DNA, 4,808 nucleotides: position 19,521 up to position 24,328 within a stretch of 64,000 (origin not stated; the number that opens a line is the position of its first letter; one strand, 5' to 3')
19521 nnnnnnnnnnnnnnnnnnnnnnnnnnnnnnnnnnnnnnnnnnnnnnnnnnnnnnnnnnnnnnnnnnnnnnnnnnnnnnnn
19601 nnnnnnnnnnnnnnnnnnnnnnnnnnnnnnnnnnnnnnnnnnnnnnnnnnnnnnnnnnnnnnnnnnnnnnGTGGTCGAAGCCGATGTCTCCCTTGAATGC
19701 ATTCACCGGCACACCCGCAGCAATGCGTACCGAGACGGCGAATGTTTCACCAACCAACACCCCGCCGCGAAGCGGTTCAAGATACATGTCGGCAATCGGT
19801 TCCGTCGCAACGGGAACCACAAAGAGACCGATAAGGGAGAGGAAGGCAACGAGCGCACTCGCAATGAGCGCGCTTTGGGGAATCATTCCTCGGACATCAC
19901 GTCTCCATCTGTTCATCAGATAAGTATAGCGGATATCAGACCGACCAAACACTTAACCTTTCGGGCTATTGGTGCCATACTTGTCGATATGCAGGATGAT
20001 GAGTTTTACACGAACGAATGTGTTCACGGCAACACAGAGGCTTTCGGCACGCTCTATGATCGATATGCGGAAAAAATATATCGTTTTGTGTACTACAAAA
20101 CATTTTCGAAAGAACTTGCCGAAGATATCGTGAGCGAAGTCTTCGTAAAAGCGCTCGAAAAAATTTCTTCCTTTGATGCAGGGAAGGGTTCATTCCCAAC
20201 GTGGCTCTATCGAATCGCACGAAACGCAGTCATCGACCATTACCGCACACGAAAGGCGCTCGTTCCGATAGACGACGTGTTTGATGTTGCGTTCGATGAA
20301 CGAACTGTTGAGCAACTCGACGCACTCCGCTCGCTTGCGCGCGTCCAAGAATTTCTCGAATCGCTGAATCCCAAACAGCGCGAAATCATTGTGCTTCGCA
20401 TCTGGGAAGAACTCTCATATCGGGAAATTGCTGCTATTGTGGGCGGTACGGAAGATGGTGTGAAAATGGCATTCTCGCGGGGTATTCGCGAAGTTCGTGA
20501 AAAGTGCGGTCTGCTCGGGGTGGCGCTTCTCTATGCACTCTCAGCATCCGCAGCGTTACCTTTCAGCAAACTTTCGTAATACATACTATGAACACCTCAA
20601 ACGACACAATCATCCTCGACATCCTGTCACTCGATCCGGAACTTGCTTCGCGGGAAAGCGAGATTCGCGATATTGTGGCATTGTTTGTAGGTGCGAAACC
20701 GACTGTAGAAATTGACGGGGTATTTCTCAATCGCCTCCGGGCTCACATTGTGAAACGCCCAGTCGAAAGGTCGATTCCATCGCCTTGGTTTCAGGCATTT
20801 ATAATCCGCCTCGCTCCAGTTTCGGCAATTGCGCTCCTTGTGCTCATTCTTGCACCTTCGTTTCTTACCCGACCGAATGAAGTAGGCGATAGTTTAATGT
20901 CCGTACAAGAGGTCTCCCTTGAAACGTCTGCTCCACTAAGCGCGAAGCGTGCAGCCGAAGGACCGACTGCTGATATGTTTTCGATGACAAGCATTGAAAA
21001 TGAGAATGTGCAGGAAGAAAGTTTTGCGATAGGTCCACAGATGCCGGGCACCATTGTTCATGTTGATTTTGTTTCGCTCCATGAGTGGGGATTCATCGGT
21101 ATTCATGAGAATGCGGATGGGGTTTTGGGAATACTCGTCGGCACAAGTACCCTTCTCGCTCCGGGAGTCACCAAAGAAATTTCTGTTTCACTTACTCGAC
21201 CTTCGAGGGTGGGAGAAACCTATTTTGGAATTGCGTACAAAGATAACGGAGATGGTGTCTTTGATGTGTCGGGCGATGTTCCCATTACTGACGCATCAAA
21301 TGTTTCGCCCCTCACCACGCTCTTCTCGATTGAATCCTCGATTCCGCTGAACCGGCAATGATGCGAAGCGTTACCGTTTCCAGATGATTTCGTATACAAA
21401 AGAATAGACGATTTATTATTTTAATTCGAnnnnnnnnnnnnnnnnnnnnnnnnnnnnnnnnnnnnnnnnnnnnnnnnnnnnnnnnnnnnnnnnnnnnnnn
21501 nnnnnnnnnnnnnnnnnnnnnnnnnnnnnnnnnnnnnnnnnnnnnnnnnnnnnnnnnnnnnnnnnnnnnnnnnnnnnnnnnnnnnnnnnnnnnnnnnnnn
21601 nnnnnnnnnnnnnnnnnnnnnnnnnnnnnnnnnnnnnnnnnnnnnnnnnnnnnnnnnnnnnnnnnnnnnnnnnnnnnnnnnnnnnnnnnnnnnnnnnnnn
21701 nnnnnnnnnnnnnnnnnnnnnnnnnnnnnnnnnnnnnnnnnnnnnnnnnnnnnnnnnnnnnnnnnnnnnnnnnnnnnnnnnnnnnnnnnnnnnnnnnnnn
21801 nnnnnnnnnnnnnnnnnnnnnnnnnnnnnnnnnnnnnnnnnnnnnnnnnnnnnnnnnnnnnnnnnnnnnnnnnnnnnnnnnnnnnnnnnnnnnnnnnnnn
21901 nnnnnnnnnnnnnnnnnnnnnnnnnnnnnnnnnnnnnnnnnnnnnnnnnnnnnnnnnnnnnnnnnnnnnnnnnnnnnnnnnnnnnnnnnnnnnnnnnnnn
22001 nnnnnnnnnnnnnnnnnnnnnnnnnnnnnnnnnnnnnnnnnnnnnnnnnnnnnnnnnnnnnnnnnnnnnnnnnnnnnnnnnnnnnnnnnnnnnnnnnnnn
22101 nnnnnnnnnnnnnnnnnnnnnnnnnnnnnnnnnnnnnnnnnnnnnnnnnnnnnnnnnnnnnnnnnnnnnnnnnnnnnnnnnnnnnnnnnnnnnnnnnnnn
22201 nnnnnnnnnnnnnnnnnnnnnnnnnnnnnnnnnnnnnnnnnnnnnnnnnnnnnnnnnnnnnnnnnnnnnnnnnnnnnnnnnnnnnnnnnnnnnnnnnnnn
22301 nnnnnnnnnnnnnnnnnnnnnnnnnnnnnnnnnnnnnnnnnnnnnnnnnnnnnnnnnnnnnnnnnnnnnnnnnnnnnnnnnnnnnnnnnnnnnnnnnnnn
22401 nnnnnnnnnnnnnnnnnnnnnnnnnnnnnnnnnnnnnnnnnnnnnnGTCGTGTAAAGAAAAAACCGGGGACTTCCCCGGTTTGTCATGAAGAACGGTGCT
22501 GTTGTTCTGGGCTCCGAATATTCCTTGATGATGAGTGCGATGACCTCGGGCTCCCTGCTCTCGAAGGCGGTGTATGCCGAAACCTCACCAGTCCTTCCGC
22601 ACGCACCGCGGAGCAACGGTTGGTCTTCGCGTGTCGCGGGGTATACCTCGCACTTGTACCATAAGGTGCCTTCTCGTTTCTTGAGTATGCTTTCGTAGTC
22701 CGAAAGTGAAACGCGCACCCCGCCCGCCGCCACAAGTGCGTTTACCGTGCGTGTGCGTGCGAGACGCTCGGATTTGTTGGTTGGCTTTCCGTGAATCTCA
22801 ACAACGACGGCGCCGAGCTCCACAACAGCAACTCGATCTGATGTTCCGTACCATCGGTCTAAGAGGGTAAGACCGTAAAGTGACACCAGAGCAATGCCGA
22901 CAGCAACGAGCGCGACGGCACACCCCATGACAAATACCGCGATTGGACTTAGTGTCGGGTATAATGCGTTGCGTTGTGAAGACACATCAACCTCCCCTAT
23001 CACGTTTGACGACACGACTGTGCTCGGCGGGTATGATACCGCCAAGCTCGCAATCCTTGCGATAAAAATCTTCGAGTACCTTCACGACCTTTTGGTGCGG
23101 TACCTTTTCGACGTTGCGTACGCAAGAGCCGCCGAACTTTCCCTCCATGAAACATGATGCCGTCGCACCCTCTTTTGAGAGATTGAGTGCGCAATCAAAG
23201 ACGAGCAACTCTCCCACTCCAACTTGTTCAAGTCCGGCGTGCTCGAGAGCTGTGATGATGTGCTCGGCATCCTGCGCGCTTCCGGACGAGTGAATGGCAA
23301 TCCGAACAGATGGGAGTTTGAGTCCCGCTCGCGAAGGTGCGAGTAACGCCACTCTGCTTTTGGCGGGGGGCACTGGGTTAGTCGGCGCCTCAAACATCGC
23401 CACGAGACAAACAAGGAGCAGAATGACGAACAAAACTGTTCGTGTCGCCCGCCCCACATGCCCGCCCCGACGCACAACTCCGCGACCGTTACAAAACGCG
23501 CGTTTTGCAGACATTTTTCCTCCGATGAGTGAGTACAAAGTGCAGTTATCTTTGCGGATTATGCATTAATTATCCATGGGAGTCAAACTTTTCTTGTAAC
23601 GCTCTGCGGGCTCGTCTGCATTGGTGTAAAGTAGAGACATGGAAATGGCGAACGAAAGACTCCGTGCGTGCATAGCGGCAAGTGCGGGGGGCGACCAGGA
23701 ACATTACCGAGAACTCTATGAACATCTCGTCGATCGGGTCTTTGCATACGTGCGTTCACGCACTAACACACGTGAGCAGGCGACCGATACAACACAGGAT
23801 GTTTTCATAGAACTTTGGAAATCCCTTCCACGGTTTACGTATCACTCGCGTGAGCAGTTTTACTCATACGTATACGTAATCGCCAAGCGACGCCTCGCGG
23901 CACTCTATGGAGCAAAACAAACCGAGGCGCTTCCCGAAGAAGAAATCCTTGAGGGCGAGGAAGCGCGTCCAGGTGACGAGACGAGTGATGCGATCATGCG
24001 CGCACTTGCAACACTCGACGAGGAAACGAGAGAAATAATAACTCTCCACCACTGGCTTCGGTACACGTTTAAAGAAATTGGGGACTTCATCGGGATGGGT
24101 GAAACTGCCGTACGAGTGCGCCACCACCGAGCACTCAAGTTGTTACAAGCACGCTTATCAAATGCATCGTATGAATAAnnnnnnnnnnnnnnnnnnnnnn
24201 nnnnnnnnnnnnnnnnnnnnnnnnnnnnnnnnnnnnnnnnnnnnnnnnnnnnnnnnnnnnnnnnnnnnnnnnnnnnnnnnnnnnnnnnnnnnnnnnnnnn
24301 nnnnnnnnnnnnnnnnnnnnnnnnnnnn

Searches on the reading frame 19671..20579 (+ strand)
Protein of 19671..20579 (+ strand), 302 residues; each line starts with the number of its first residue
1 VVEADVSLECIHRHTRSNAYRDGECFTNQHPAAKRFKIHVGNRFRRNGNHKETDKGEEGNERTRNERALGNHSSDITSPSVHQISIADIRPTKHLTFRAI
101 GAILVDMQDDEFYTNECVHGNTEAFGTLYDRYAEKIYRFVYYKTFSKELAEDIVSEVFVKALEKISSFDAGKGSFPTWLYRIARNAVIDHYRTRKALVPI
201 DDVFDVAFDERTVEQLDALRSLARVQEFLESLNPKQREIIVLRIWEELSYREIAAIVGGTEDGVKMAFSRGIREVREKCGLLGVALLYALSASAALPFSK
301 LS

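Call 41: search_protein_families(library=pfam, max_evalue=0.001, proteins=[window:19671-20579:+])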
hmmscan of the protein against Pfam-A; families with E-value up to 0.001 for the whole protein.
window:19671-20579:+ (302 aa): 4 families
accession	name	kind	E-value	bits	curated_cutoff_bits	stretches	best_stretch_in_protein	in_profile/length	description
PF04542.20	Sigma70_r2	-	9e-21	73.9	24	1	128-195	1-69/71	Sigma-70 region 2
PF08281.18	Sigma70_r4_2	-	1.2e-11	44.6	25.7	1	224-273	3-52/54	Sigma-70, region 4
PF04545.22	Sigma70_r4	-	3.5e-09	36.5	24.1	1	229-277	2-50/50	Sigma-70, region 4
PF07638.17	Sigma70_ECF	-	0.00012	22.5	21.1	1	120-265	14-169/185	ECF sigma factor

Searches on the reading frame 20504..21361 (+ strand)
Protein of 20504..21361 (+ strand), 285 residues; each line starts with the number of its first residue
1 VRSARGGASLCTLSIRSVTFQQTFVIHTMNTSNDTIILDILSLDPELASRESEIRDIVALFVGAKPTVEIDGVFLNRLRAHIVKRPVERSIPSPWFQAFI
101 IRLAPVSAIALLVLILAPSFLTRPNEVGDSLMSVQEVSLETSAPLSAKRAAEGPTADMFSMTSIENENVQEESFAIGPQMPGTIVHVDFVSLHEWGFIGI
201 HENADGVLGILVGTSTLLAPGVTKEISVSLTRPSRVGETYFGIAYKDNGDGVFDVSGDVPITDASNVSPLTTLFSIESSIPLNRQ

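Call 41: search_protein_families(library=pfam, max_evalue=0.001, proteins=[window:20504-21361:+])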
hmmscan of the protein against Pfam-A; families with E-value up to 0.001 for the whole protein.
window:20504-21361:+ (285 aa): 1 family
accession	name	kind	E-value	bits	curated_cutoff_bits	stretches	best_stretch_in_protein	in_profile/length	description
PF23951.1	DUF7282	-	4.2e-13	49.9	27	1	181-264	11-101/112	Domain of unknown function (DUF7282)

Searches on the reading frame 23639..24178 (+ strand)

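Call 41: search_protein_families(library=pfam, max_evalue=0.001, proteins=[window:23639-24178:+])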
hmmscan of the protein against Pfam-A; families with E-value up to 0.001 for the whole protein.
window:23639-24178:+ (179 aa): 3 families
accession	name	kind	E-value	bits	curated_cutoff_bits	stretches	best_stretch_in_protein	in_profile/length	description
PF08281.18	Sigma70_r4_2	-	2.6e-12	46.6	25.7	1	117-169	2-54/54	Sigma-70, region 4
PF04542.20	Sigma70_r2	-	1.2e-10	41.5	24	1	26-86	1-61/71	Sigma-70 region 2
PF04545.22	Sigma70_r4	-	1.7e-10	40.7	24.1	1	122-170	1-49/50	Sigma-70, region 4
